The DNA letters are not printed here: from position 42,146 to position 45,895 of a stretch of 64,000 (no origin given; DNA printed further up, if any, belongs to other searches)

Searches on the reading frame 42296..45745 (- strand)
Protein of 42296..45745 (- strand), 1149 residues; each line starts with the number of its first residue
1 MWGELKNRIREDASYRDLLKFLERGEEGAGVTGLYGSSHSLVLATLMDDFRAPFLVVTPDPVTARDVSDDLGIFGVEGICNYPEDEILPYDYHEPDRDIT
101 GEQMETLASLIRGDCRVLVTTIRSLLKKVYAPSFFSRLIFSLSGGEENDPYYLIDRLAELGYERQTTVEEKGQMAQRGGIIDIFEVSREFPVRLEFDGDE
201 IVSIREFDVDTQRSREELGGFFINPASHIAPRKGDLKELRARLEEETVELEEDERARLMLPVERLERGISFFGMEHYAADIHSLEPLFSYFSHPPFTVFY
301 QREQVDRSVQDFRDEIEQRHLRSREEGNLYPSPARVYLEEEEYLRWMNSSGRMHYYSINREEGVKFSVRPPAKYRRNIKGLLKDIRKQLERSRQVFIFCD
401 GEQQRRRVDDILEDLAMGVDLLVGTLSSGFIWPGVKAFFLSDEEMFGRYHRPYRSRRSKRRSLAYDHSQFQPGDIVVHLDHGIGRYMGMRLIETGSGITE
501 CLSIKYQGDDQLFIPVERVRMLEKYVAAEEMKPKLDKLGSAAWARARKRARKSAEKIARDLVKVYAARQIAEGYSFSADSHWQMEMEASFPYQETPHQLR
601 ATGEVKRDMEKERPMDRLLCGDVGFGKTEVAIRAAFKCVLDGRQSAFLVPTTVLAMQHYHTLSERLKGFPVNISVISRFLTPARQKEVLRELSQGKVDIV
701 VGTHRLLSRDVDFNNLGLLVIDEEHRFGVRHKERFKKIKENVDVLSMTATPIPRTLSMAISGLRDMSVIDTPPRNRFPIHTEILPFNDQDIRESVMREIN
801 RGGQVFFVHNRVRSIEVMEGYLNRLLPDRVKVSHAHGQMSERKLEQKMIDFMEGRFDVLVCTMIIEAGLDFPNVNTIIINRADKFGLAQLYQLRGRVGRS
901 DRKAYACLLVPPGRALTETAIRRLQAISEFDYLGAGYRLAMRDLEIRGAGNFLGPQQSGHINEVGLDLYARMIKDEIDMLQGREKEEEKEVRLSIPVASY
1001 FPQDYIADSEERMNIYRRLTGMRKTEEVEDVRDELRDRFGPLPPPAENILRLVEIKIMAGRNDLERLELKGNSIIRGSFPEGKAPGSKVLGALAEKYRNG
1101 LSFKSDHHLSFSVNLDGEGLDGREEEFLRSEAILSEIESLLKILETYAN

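Call 20: search_protein_families(library=ncbifam, proteins=[window:42296-45745:-], max_evalue=0.00001)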
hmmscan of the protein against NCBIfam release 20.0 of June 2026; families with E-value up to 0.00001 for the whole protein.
window:42296-45745:- (1149 aa): 29 families (the best 25 are shown)
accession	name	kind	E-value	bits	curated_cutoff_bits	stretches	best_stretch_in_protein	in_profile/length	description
TIGR00580.2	mfd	equivalog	0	1030.4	800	1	157-1067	1-906/907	transcription-repair coupling factor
NF007966.0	PRK10689.1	equivalog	1.6e-233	777.9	1329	1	31-1069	19-1080/1148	transcription-repair coupling factor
NF008168.0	PRK10917.2-2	equivalog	1.5e-119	400.5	718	1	570-962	342-739/795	ATP-dependent DNA helicase RecG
NF008165.0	PRK10917.1-3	equivalog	1.4e-116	390.7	711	1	568-962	239-636/692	ATP-dependent DNA helicase RecG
TIGR00643.1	recG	equivalog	1.8e-110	370.6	659.4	1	570-965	212-611/629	ATP-dependent DNA helicase RecG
NF008170.0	PRK10917.2-4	equivalog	1.9e-97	327.1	975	1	571-960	378-770/826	ATP-dependent DNA helicase RecG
NF008164.0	PRK10917.1-2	equivalog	3.9e-97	326.2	785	1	554-960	239-645/704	ATP-dependent DNA helicase RecG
NF008163.0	PRK10917.1-1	equivalog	1.8e-90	304.2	796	1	563-962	238-644/692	ATP-dependent DNA helicase RecG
NF008166.0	PRK10917.1-4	equivalog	5.6e-89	299.1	864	1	532-960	213-655/705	ATP-dependent DNA helicase RecG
NF008167.0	PRK10917.2-1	equivalog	1.7e-82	277.7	995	2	583-813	274-523/744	ATP-dependent DNA helicase RecG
NF008169.0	PRK10917.2-3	equivalog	1.2e-52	179.3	555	1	588-960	224-582/610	ATP-dependent DNA helicase RecG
NF003673.1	PRK05298.1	equivalog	2.9e-25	88.7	743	2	102-266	119-284/653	excinuclease ABC subunit UvrB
TIGR00631.1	uvrb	equivalog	4.8e-24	84.6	750.1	1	18-265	21-283/658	excinuclease ABC subunit UvrB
TIGR00595.1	priA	equivalog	4.1e-20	71.8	230.35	1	618-734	1-112/509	replication restart helicase PriA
NF004069.0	PRK05580.2-1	equivalog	1e-19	70.4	767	1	520-731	37-238/612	primosomal protein N'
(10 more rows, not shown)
